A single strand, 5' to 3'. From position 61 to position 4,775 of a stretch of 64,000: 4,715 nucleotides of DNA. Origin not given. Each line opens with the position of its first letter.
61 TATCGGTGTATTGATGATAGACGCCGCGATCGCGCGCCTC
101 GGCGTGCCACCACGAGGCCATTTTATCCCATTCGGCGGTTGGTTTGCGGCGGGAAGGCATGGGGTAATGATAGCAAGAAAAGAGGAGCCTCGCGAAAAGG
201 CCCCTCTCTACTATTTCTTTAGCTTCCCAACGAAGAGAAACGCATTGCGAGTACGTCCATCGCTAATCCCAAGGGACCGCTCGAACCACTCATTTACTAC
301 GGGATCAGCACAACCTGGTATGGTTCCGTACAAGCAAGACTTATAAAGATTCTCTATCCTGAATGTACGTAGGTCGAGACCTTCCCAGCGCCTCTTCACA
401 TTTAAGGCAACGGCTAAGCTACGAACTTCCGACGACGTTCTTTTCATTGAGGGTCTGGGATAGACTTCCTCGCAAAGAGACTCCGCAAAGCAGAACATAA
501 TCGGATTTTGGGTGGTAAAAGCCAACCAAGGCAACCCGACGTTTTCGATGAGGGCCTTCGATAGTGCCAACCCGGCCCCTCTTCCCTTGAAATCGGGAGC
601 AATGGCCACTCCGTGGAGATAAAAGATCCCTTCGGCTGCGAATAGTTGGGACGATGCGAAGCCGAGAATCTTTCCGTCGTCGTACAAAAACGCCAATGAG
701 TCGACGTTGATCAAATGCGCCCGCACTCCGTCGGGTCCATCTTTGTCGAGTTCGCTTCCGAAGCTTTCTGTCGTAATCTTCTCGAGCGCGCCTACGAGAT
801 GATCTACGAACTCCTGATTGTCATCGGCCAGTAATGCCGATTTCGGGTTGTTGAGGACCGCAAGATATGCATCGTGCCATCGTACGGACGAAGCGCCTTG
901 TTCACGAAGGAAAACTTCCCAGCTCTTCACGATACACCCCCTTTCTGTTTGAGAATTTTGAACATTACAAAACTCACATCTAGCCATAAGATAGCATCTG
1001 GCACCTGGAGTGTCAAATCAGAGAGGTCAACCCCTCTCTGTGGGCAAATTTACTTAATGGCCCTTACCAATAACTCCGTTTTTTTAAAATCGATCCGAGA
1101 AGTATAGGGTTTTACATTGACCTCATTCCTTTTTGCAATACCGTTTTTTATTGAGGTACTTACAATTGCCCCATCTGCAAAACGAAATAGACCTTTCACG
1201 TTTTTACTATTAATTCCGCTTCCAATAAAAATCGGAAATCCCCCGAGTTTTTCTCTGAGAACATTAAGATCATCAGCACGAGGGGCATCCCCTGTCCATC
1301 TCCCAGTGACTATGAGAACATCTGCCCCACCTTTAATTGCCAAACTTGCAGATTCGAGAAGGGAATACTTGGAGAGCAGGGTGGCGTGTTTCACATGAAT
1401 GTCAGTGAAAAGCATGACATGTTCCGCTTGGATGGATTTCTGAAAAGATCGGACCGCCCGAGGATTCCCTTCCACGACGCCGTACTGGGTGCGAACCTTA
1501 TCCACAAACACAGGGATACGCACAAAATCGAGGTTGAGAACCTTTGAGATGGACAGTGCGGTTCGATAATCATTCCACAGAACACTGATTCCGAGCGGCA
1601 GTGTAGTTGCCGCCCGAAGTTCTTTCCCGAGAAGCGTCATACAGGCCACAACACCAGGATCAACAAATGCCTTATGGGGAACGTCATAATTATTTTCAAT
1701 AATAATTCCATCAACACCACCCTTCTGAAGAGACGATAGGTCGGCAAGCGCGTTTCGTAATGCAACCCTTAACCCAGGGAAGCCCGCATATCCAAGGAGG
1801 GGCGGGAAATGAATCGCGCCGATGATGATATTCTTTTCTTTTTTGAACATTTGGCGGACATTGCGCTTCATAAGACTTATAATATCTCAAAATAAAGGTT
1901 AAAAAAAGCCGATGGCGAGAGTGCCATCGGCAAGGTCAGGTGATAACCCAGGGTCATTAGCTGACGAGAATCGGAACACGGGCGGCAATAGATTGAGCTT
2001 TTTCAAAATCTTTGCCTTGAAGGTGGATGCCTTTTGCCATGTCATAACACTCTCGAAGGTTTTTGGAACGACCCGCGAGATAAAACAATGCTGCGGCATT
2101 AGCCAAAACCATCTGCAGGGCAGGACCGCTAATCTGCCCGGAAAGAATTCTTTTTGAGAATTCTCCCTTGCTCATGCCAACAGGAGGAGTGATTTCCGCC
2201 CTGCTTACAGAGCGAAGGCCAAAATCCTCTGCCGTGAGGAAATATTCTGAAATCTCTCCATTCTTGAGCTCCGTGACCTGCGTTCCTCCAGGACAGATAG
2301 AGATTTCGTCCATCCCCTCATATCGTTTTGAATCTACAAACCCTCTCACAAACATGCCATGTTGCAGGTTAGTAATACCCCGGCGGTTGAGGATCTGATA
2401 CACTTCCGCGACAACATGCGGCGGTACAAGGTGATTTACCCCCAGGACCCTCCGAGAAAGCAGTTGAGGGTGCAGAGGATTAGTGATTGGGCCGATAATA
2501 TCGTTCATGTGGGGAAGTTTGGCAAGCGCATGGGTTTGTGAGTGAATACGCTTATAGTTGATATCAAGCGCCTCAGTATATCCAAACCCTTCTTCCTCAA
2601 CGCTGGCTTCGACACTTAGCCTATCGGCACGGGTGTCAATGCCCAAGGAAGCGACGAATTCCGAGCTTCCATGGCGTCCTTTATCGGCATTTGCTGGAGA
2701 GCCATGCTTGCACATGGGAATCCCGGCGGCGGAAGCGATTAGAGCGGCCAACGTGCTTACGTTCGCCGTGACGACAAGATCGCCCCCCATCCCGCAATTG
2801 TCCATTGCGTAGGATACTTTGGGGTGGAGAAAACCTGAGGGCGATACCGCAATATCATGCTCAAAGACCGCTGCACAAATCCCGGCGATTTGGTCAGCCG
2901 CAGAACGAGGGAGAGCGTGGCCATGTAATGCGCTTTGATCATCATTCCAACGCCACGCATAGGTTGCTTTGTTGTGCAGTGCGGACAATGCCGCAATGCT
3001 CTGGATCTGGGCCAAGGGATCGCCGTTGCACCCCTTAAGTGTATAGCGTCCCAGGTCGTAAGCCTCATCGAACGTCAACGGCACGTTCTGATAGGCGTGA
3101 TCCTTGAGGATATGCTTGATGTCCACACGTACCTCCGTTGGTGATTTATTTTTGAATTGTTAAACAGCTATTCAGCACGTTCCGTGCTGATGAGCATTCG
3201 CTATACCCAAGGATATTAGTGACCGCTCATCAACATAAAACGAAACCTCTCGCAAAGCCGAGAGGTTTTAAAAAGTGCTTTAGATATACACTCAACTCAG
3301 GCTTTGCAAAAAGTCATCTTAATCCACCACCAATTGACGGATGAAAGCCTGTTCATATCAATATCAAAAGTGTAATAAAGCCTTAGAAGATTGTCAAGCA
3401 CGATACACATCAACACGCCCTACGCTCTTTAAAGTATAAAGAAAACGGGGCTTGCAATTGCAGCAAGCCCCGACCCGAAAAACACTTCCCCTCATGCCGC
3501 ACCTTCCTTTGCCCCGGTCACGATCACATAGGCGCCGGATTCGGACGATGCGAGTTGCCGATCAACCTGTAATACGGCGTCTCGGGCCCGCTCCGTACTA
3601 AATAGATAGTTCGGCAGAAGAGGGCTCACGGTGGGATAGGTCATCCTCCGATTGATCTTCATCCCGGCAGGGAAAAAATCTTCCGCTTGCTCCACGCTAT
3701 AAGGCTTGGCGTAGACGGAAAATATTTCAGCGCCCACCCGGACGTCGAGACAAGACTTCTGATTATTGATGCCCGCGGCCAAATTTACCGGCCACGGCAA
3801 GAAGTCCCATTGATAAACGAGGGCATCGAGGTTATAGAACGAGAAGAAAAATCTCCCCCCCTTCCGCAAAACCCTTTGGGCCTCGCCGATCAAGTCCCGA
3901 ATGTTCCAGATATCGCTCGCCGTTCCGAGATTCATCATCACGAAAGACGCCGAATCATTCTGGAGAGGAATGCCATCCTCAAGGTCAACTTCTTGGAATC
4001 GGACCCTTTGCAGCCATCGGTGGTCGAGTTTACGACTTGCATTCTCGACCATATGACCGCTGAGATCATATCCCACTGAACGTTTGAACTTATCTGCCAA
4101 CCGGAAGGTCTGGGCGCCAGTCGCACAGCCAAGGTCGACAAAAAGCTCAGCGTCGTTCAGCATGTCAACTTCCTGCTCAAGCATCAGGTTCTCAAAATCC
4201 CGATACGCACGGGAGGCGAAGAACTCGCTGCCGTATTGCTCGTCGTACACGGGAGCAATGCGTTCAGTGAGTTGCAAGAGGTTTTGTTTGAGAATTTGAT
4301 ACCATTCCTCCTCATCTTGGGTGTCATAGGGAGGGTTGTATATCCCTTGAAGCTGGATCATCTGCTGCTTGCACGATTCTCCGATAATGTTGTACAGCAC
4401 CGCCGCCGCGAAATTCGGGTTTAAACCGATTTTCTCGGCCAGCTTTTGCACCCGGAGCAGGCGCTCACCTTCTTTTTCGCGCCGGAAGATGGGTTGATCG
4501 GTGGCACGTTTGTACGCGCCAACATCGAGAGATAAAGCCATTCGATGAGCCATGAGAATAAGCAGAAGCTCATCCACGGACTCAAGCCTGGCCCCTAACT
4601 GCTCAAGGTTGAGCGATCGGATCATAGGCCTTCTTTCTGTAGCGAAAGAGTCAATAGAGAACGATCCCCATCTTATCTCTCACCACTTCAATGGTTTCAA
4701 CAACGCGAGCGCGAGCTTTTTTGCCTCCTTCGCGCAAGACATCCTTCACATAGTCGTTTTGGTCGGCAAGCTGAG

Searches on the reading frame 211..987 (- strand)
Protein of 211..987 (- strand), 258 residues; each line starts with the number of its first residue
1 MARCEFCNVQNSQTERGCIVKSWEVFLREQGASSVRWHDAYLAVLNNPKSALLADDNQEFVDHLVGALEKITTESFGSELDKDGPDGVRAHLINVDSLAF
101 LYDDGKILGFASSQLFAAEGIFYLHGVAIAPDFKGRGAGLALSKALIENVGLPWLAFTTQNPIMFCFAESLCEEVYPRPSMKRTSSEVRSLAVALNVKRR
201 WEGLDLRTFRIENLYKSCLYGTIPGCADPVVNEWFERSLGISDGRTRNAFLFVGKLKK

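Call 84: search_protein_families(library=pfam, max_evalue=0.00001, proteins=[window:211-987:-])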
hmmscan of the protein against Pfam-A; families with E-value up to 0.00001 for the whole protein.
window:211-987:- (258 aa): 1 family
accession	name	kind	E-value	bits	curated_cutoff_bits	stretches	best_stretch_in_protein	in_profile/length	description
PF00583.31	Acetyltransf_1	-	9.7e-07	29.5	20.7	1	98-148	35-86/116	Acetyltransferase (GNAT) family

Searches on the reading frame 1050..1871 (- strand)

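Call 84: search_protein_families(library=pfam, max_evalue=0.00001, proteins=[window:1050-1871:-])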
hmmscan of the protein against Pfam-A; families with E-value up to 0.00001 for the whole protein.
window:1050-1871:- (273 aa): 1 family
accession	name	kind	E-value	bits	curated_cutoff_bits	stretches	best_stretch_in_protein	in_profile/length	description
PF03437.21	BtpA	-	4.1e-54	184.2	30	1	13-252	2-241/254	BtpA family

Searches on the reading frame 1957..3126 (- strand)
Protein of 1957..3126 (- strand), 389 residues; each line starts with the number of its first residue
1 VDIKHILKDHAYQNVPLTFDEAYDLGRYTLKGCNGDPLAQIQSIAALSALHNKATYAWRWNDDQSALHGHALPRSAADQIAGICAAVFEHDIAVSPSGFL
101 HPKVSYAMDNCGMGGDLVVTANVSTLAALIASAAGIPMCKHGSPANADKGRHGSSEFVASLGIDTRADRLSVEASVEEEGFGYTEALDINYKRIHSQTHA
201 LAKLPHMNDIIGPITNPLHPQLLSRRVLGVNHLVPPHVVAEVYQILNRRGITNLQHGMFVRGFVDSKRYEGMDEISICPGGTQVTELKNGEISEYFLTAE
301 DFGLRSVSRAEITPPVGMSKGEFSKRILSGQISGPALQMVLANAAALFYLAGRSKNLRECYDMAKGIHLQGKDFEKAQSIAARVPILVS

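Call 84: search_protein_families(library=pfam, max_evalue=0.00001, proteins=[window:1957-3126:-])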
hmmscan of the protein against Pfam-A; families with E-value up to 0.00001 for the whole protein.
window:1957-3126:- (389 aa): 1 family
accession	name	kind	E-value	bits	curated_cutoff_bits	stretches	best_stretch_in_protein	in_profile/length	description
PF00591.27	Glycos_transf_3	-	1.6e-32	113.6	27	1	106-368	3-247/253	Glycosyl transferase family, a/b domain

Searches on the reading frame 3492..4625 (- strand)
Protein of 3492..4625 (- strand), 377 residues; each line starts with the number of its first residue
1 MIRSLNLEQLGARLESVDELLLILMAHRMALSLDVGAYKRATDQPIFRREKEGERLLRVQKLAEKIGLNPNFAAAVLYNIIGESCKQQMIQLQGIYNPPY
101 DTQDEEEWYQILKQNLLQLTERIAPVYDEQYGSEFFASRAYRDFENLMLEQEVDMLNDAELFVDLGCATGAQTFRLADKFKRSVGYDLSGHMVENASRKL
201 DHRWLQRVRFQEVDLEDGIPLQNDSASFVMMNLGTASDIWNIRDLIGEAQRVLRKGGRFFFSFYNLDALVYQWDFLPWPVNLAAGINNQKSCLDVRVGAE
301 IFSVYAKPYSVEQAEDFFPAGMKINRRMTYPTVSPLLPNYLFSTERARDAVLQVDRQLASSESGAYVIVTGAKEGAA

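Call 84: search_protein_families(library=pfam, max_evalue=0.00001, proteins=[window:3492-4625:-])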
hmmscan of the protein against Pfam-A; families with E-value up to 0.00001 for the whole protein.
window:3492-4625:- (377 aa): 5 families
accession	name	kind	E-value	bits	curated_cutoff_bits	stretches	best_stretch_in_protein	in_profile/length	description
PF08241.18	Methyltransf_11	-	2.3e-14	54.2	21.2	1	163-261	1-95/95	Methyltransferase domain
PF13649.12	Methyltransf_25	-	4.4e-14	53.4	27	1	163-257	2-97/97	Methyltransferase domain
PF01817.26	CM_2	-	5.8e-14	52.5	27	1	13-88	4-79/80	Chorismate mutase type II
PF13847.12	Methyltransf_31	-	1.9e-13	50.7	27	1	159-270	4-119/145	Methyltransferase domain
PF08242.18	Methyltransf_12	-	4e-09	37.5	30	1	163-259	1-98/98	Methyltransferase domain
